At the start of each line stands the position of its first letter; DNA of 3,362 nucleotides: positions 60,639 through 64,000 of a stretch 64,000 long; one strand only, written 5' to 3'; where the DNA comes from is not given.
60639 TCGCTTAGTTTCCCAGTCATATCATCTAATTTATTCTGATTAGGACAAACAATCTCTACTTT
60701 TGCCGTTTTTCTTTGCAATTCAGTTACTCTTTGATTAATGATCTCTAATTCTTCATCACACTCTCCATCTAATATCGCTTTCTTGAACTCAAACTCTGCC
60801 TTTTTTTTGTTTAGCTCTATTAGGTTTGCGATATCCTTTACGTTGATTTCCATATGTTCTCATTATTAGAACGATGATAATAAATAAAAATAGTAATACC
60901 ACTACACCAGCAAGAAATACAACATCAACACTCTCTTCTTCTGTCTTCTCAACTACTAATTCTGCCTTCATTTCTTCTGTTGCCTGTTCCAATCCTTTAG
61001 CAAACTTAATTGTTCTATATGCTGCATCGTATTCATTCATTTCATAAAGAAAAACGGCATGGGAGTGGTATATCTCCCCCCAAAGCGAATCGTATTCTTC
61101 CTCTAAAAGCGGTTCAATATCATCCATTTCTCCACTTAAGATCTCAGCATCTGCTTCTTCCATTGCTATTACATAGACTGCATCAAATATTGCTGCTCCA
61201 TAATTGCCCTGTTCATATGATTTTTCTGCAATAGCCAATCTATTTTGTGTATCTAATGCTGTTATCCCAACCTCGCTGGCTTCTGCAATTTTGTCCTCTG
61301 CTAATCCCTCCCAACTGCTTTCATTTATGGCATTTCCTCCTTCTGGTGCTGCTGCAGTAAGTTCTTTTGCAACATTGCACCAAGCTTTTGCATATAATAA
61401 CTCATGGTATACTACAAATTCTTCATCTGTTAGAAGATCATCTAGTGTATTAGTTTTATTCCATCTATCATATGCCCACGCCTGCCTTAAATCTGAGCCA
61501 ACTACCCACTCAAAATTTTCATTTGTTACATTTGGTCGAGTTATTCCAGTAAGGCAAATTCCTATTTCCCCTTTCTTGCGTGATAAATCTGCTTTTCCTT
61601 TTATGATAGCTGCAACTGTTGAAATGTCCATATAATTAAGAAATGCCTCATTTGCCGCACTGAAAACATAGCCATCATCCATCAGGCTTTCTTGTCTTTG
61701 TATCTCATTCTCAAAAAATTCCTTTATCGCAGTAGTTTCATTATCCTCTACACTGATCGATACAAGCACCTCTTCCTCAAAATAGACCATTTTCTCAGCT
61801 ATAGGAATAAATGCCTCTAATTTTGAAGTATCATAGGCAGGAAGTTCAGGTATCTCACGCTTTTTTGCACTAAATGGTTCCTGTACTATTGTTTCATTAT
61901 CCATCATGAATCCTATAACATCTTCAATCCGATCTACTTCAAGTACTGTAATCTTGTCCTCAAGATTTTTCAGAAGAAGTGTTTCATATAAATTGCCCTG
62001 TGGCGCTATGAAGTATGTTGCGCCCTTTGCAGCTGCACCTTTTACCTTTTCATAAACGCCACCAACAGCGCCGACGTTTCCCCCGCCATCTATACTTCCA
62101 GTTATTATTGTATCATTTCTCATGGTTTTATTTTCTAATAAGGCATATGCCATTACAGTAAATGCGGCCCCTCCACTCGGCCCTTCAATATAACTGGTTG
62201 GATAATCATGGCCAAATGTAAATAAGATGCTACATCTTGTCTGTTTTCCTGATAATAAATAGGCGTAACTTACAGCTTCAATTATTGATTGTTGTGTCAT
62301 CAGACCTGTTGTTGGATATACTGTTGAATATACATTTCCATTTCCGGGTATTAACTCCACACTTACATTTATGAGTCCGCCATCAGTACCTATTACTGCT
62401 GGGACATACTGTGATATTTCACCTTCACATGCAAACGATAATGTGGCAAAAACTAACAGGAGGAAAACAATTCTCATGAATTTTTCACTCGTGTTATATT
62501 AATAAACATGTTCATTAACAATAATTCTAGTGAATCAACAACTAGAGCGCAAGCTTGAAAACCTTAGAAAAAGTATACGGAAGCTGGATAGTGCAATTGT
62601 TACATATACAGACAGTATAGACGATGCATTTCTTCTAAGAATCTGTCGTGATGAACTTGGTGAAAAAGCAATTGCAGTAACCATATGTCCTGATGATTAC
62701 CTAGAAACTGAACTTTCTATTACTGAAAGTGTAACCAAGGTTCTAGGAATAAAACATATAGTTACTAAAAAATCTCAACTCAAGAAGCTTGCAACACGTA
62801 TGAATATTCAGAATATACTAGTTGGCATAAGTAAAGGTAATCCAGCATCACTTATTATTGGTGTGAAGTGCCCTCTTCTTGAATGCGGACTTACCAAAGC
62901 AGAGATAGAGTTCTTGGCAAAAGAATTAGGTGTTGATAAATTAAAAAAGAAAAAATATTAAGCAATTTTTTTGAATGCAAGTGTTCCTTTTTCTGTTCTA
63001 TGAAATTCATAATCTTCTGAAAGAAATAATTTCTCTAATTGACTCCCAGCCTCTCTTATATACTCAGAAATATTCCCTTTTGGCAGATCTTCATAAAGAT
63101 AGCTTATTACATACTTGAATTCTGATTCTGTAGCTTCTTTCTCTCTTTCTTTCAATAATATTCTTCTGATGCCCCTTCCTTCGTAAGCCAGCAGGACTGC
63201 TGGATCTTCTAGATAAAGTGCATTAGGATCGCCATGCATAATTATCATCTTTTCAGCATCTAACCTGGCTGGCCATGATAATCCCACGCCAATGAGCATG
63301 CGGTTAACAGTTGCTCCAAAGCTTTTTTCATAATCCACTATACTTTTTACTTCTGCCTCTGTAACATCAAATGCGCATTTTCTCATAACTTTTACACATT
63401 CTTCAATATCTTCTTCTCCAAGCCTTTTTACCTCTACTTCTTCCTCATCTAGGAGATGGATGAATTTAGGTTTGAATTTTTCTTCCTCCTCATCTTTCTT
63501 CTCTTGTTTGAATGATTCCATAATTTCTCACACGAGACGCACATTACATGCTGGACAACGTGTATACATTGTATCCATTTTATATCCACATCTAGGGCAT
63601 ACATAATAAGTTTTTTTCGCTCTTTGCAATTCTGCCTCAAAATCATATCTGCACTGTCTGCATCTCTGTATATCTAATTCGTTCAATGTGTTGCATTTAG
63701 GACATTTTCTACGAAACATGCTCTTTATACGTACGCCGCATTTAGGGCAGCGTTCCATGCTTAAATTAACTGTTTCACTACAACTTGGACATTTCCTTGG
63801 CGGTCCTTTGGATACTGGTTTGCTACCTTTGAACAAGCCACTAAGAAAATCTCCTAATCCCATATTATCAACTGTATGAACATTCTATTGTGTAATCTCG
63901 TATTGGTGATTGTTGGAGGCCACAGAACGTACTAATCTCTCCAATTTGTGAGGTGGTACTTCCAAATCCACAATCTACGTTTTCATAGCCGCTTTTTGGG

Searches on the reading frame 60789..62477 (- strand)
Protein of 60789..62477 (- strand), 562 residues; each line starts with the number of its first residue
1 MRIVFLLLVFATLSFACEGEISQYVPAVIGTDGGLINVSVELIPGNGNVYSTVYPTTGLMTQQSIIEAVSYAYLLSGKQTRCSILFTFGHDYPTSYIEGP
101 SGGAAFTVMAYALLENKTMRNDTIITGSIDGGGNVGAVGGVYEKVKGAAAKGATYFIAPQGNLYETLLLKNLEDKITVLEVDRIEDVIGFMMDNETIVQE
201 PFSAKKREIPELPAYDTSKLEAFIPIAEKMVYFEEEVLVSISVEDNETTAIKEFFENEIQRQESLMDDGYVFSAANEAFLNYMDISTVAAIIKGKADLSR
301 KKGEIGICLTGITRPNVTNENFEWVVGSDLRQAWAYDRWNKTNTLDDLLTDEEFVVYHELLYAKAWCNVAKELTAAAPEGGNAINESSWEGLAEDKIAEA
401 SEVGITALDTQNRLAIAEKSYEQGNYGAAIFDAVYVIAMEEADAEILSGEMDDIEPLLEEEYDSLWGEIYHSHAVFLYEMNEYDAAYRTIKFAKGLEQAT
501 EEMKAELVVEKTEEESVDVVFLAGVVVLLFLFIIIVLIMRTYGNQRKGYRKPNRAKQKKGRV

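Call 66: search_protein_families(library=pfam, proteins=[window:60789-62477:-], max_evalue=0.00001)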
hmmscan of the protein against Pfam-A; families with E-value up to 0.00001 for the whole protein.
window:60789-62477:- (562 aa): 1 family
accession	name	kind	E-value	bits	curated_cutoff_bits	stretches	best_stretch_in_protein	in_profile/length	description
PF05362.19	Lon_C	-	8.4e-10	39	21.1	1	98-190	108-201/205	Lon protease (S16) C-terminal proteolytic domain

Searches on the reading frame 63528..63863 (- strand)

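Call 66: search_protein_families(library=pfam, proteins=[window:63528-63863:-], max_evalue=0.00001)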
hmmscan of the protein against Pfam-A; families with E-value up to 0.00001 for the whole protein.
window:63528-63863:- (111 aa): 5 families
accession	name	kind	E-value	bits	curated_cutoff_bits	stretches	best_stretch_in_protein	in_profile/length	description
PF24463.1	DUF7577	-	1.9e-10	40.6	28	0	52-71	3-22/27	Domain of unknown function (DUF7577)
PF12773.13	DZR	-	7.2e-10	39.3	27.3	0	25-71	1-44/45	Double zinc ribbon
PF10571.15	UPF0547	-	2.8e-09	37.4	29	0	23-43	1-21/26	Uncharacterised protein family UPF0547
PF13240.11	Zn_Ribbon_1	-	6.2e-07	29.5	25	0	24-43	1-20/23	zinc-ribbon domain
PF17032.10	Zn_ribbon_15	-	8.1e-06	27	28.9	0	20-43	50-73/73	zinc-ribbon family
